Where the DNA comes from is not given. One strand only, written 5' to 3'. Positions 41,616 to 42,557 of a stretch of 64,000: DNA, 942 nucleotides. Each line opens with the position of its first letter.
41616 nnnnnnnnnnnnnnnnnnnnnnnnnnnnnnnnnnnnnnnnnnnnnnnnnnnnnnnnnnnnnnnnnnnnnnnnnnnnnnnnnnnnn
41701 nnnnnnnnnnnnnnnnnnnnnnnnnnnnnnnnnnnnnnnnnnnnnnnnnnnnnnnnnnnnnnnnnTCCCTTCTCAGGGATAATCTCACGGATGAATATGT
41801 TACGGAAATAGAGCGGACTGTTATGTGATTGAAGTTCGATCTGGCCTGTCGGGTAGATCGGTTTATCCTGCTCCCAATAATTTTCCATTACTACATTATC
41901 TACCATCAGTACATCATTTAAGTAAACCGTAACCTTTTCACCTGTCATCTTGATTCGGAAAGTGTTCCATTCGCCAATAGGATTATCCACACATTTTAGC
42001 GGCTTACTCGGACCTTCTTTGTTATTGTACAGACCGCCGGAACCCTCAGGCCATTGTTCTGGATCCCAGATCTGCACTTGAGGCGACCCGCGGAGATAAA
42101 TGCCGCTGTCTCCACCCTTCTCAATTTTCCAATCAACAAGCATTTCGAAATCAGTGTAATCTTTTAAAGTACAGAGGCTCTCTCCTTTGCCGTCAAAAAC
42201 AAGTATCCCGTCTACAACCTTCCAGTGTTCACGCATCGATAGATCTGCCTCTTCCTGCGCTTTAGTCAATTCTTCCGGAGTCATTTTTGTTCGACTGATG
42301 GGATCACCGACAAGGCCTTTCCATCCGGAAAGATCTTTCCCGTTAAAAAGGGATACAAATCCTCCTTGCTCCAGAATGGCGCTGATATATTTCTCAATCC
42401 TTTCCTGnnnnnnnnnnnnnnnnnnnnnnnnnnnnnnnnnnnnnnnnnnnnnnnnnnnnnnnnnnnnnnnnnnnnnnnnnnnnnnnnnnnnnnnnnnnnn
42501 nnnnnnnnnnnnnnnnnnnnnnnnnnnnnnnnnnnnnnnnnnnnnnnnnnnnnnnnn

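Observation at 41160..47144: Block 2 of the glycoside gene set: a 1129-aa HEAT-repeat protein with two tandem DUF1080 domains, in an operon with a third Tat-Gfo oxidoreductase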

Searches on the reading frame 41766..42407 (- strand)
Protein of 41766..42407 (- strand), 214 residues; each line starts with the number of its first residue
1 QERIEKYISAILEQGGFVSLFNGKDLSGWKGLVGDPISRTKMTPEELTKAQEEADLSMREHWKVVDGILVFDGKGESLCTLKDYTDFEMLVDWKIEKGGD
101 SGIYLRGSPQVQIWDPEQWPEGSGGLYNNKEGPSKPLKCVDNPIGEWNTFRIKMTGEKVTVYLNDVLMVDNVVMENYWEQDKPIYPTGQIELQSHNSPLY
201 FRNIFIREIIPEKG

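Call 21: search_solved_structures(query=window:41766-42407:-, max_evalue=0.01, show_alignments=5)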
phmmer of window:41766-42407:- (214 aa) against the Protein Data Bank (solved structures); distinct sequences matched with E-value up to 0.01: 13.
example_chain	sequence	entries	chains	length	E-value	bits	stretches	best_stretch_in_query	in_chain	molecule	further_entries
4qhz_A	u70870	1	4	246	4.4e-10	42.6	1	61-209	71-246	putative glycosyl hydrolase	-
8rr2_A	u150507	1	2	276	1.5e-08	37.6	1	13-106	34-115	3-keto-disaccharide hydrolase domain-containing protein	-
3osd_A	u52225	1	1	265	1.8e-08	37.3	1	13-106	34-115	putative glycosyl hydrolase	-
8tda_A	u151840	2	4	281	2.3e-08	36.9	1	13-106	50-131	Probable secreted glycosyl hydrolase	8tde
3h3l_A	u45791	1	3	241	2.7e-08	36.7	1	15-170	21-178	PUTATIVE SUGAR HYDROLASE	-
4hxc_A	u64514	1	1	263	3.3e-08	36.5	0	73-106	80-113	putative glycosyl hydrolase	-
3nmb_A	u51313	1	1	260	6.1e-08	35.6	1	12-105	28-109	putative sugar hydrolase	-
9fbe_B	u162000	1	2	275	6.4e-08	35.5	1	13-106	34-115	Probable secreted glycosyl hydrolase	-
4jqt_A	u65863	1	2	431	2.5e-07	33.5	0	59-110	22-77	putative glycosyl hydrolase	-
3imm_A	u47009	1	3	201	9.9e-07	31.6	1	59-168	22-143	Putative secreted glycosylhydrolase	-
8v31_A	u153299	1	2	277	1e-06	31.6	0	14-115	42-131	Glycosyl hydrolase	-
3u1x_A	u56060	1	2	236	2.6e-06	30.3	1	15-209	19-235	putative glycosyl hydrolase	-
3hbk_A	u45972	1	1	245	3.9e-05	26.4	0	61-104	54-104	putative glycosyl hydrolase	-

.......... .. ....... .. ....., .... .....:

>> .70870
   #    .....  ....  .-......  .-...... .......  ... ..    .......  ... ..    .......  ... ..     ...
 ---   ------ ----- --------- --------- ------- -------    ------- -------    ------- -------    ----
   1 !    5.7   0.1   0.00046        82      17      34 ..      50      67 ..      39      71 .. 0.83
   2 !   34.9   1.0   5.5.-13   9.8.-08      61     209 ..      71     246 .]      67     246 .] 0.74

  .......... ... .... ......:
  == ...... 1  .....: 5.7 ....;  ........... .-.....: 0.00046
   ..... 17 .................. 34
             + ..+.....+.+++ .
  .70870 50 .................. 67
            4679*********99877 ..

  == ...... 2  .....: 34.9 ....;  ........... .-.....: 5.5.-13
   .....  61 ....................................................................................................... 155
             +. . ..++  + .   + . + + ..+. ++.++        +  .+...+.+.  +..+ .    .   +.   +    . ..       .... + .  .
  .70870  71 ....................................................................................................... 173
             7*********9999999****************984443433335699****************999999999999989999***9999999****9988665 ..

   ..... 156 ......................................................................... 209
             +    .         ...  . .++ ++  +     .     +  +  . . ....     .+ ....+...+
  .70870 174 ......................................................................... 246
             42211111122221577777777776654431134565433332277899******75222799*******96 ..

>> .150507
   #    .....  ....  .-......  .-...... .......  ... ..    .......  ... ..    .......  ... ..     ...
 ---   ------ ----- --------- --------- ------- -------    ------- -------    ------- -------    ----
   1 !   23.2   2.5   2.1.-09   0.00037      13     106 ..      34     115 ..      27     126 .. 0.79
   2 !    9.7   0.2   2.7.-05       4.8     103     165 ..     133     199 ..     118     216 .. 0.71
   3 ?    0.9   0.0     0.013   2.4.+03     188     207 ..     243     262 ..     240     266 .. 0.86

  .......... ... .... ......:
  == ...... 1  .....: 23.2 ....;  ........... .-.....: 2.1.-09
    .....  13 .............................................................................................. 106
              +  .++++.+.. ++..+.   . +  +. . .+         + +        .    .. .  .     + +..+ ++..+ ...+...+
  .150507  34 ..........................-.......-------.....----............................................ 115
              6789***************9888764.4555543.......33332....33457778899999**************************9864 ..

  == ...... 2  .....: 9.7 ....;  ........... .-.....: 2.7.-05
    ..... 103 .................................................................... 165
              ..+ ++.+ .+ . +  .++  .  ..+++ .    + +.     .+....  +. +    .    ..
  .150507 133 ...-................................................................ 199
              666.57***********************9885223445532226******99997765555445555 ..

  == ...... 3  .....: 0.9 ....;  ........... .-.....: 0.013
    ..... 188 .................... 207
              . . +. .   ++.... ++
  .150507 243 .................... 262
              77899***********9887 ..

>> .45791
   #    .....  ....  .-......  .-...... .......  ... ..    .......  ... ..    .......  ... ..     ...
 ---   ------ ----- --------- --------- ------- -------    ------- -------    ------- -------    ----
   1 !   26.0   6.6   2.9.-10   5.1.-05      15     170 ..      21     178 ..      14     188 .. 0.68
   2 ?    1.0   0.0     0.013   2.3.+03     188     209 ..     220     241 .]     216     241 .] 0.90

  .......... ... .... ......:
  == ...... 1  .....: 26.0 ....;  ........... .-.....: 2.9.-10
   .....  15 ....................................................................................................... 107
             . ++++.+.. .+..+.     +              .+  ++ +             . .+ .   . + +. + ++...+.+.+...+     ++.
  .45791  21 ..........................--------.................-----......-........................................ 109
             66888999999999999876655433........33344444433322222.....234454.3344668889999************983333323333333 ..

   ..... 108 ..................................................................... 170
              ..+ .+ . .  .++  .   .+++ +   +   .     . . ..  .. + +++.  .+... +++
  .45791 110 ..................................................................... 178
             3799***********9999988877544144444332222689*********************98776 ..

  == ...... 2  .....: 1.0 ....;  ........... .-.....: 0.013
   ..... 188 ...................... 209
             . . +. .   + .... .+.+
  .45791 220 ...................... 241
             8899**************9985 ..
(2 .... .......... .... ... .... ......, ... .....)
